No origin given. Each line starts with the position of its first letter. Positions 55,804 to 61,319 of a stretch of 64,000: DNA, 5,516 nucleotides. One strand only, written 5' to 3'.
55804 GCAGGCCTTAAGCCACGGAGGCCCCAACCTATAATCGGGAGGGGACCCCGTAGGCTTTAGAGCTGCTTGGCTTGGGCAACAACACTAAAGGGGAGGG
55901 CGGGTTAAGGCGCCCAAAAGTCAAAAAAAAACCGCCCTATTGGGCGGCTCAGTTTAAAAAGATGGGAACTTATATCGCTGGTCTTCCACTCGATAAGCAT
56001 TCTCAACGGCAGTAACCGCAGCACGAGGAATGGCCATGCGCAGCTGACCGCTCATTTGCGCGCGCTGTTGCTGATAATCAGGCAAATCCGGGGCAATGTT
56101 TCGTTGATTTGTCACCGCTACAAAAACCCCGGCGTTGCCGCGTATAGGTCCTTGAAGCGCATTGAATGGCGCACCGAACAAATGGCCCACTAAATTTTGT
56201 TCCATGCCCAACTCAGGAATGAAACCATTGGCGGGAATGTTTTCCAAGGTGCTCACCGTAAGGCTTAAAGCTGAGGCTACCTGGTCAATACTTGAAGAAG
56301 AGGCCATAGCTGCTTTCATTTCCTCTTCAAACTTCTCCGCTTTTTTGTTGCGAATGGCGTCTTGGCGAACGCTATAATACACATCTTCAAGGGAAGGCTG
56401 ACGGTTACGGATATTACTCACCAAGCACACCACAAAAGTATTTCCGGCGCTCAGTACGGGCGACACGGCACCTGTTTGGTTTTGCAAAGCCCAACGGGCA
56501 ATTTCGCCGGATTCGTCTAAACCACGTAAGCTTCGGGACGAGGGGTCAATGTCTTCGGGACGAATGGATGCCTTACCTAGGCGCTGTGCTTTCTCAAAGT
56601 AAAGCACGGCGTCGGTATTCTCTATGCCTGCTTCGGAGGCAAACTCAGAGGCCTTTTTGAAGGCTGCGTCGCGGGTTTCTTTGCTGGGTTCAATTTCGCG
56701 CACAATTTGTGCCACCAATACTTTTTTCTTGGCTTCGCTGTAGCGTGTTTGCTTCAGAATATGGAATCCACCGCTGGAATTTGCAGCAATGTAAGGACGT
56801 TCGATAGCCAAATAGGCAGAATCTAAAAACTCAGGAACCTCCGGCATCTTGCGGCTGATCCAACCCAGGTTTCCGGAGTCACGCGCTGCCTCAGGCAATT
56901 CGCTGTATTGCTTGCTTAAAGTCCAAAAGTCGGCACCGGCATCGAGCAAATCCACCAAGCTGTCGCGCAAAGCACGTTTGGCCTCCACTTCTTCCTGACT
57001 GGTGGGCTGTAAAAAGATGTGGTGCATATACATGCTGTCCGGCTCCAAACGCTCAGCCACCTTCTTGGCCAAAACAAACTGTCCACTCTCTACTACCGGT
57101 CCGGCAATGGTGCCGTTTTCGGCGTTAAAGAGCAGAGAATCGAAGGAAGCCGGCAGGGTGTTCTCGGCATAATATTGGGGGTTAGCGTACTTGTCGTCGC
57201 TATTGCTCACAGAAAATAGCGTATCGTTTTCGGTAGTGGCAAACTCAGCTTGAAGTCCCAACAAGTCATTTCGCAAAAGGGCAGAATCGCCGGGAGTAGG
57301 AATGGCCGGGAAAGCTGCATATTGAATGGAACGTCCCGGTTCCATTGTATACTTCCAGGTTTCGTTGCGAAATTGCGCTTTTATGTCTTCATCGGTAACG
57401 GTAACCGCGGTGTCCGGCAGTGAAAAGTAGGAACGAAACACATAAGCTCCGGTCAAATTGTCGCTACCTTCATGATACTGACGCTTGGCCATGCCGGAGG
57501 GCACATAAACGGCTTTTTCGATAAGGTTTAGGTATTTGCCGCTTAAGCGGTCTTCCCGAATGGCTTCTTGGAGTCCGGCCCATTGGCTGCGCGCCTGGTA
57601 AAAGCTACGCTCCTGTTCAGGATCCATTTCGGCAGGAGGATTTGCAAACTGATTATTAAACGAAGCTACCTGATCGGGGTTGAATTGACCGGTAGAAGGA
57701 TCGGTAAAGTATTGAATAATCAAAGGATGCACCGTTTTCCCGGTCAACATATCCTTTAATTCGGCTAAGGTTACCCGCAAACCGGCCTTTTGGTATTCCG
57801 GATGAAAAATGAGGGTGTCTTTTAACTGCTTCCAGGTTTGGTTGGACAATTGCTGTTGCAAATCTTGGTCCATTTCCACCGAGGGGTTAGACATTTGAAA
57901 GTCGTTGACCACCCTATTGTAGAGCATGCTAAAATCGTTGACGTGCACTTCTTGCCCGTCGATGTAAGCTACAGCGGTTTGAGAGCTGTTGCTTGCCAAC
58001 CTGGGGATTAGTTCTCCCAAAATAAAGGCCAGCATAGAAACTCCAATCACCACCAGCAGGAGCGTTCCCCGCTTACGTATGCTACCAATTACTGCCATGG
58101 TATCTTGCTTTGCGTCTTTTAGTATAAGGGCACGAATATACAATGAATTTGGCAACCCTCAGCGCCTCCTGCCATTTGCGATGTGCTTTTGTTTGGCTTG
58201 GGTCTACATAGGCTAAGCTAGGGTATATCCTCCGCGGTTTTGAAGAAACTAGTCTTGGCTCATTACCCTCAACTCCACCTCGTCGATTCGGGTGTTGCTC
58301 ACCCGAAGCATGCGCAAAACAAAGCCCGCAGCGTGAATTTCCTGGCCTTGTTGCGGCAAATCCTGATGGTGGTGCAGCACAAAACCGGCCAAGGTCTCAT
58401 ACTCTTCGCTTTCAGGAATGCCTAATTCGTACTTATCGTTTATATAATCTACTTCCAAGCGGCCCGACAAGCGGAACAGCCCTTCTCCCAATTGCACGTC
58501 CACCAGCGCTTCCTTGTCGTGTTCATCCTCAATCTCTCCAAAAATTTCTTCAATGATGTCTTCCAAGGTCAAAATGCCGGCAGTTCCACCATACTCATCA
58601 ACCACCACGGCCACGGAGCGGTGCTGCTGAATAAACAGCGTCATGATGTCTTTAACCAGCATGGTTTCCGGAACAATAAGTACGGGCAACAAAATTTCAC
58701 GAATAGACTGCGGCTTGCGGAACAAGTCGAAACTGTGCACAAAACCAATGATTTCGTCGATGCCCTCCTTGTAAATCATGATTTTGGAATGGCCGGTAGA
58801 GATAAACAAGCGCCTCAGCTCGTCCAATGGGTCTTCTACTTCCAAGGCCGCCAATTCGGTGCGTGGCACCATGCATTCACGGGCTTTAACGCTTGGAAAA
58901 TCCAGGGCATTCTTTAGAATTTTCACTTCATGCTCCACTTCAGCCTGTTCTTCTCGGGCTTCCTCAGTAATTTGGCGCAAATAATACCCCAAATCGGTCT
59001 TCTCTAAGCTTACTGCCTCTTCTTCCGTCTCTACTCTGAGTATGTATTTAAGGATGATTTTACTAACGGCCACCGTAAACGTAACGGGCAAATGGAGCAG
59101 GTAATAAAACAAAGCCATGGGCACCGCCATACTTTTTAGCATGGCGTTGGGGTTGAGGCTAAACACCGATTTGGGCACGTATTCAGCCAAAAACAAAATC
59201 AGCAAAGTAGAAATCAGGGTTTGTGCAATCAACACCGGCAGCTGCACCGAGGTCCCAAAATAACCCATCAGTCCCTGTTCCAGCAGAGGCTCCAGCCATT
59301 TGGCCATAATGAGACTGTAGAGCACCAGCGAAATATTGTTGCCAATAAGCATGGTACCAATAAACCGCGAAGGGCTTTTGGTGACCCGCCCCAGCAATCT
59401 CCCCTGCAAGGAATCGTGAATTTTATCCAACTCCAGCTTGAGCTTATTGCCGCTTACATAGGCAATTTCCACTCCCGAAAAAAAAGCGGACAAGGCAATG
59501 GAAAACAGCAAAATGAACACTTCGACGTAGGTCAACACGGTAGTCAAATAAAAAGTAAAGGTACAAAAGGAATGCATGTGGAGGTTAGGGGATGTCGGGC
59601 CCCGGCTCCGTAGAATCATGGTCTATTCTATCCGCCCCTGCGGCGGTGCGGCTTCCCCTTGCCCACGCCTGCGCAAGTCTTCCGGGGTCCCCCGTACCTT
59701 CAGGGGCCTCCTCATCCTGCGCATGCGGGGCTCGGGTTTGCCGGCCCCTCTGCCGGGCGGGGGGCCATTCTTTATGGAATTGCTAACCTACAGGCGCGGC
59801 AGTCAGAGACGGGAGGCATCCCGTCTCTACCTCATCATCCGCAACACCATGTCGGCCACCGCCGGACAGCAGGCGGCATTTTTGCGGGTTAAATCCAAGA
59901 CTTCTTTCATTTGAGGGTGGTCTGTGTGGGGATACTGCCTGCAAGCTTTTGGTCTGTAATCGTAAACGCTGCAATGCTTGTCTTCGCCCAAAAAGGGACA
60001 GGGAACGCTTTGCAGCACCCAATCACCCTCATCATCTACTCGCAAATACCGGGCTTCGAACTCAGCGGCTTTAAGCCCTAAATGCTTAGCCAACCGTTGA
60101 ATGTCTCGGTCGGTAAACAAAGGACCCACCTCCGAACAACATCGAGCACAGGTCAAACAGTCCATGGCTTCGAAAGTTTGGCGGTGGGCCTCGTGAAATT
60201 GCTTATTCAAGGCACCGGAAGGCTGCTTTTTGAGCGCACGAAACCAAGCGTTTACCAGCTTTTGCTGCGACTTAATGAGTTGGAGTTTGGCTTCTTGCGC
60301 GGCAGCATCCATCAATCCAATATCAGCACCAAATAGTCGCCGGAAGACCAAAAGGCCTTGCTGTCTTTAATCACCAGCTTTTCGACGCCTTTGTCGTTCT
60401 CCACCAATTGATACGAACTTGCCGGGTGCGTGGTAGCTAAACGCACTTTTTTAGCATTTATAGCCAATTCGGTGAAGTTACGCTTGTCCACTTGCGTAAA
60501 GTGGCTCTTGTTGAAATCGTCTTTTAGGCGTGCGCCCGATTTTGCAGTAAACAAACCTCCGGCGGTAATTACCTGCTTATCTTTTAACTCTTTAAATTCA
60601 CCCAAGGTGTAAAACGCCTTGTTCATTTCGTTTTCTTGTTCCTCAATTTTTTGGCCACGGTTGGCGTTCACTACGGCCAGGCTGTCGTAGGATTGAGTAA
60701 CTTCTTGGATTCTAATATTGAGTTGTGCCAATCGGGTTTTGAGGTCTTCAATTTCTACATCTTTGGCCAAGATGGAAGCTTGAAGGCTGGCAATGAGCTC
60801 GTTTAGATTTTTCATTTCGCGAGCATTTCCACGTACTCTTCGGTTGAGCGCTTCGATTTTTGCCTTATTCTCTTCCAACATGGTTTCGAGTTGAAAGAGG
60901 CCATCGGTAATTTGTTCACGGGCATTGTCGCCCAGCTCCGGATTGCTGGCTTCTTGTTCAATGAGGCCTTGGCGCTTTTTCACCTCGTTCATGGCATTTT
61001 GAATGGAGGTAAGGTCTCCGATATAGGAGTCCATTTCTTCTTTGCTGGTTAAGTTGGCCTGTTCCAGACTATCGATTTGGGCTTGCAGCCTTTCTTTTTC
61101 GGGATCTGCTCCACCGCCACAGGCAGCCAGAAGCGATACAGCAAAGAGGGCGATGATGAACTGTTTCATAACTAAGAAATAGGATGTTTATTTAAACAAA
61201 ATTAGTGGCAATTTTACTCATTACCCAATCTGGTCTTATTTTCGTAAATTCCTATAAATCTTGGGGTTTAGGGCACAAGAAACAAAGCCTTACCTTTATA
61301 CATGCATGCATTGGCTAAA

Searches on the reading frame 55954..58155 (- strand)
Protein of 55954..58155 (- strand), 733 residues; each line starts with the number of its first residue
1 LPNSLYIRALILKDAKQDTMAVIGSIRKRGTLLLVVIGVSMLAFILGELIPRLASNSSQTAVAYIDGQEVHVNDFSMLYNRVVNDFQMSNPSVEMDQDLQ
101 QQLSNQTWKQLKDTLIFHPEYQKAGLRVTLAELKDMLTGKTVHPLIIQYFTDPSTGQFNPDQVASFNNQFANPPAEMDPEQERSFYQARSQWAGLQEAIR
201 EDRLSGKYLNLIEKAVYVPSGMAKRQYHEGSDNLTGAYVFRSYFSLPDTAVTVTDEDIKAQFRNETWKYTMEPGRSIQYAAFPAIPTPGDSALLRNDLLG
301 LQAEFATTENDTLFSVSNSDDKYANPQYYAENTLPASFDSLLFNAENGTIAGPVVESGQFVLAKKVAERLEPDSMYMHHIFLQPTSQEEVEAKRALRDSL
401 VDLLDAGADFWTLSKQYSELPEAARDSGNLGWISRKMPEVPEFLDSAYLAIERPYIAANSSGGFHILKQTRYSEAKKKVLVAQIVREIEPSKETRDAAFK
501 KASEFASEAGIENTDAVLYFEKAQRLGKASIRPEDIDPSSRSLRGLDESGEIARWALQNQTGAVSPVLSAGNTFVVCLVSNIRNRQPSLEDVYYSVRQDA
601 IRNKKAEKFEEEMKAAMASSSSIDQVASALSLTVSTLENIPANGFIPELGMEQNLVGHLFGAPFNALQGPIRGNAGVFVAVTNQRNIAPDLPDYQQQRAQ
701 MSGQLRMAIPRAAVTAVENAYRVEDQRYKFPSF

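Call 18: search_protein_families(library=pfam, proteins=[window:55954-58155:-])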
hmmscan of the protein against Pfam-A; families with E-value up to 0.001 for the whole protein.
window:55954-58155:- (733 aa): 5 families
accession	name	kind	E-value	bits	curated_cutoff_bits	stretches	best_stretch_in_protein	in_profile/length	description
PF13623.11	SurA_N_2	-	1.6e-26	93.4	28.5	1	24-166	2-144/145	SurA-like N-terminal domain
PF13616.12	Rotamase_3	-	1.5e-13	51.8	22.5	1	362-470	3-113/116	PPIC-type PPIASE domain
PF13624.11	SurA_N_3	-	2.3e-11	44.2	27.2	1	26-141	5-121/162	SurA-like N-terminal domain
PF13145.12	Rotamase_2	-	1.5e-10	42.4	27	0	253-364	1-104/121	PPIC-type PPIASE domain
PF00639.27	Rotamase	-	1.3e-09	39.3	21.7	1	379-469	1-95/97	PPIC-type PPIASE domain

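Call 85: find_encoding_contigs(protein=window:55954-58155:-, flank=10000, max_places=10)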
Protein window:55954-58155:- (733 aa): no gene with exactly this product is on record in the collection.

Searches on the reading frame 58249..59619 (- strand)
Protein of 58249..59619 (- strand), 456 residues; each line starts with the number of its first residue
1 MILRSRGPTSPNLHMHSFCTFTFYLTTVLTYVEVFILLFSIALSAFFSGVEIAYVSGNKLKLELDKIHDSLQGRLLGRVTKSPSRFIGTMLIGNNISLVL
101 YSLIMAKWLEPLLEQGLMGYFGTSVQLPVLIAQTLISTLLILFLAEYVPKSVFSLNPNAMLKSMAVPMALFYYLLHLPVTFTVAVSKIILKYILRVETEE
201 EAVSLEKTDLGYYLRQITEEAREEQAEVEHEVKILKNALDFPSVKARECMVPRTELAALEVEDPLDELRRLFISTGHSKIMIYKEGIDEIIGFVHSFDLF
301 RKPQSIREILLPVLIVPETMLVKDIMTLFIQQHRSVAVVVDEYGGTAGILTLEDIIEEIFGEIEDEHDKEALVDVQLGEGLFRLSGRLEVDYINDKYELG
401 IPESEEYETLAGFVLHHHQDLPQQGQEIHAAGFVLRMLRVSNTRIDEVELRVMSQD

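Call 18: search_protein_families(library=pfam, proteins=[window:58249-59619:-])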
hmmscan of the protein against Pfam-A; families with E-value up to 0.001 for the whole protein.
window:58249-59619:- (456 aa): 3 families
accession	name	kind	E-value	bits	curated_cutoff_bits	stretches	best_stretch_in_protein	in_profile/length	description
PF01595.25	CNNM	-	6.9e-27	94.7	28.4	1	35-220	1-174/181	Cyclin M transmembrane N-terminal domain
PF03471.22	CorC_HlyC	-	4.3e-17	62.3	27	1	376-452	2-79/81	Transporter associated domain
PF00571.33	CBS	-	8.8e-14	52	24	1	312-360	8-56/57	CBS domain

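Call 83: find_encoding_contigs(protein=window:58249-59619:-, flank=10000, max_places=10)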
Protein window:58249-59619:- (456 aa): 1 contig read that carries it; 1 place shown.
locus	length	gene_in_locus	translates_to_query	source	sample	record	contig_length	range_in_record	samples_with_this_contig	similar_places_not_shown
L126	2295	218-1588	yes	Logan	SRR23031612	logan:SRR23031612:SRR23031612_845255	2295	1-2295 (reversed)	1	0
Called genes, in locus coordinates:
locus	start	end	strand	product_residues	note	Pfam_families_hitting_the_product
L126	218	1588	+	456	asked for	PF01595:CNNM, PF00571:CBS, PF03471:CorC_HlyC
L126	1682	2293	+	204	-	?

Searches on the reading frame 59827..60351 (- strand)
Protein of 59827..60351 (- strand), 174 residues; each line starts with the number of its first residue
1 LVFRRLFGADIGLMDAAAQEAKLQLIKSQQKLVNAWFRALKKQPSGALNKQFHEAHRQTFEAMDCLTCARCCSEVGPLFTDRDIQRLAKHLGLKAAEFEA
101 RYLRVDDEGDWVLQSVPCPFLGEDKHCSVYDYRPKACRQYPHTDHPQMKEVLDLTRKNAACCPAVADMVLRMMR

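Call 18: search_protein_families(library=pfam, proteins=[window:59827-60351:-])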
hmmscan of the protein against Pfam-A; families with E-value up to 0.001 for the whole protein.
window:59827-60351:- (174 aa): 1 family
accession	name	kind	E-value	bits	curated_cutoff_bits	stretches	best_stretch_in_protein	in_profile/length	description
PF03692.20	CxxCxxCC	-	1.5e-13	51.7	23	1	64-150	1-73/85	Putative zinc- or iron-chelating domain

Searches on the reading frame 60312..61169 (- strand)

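Call 18: search_protein_families(library=pfam, proteins=[window:60312-61169:-])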
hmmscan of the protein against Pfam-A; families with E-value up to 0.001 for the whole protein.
window:60312-61169:- (285 aa): 1 family
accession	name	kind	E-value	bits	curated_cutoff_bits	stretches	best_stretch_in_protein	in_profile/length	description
PF11559.13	ADIP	-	0.00061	20.3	34.3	0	110-192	45-127/151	Afadin- and alpha -actinin-Binding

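Call 113: search_protein_families(library=pfam, proteins=[window:60312-61169:-], max_evalue=0.0001)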
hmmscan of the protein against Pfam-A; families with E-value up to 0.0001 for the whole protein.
window:60312-61169:- (285 aa): 0 families
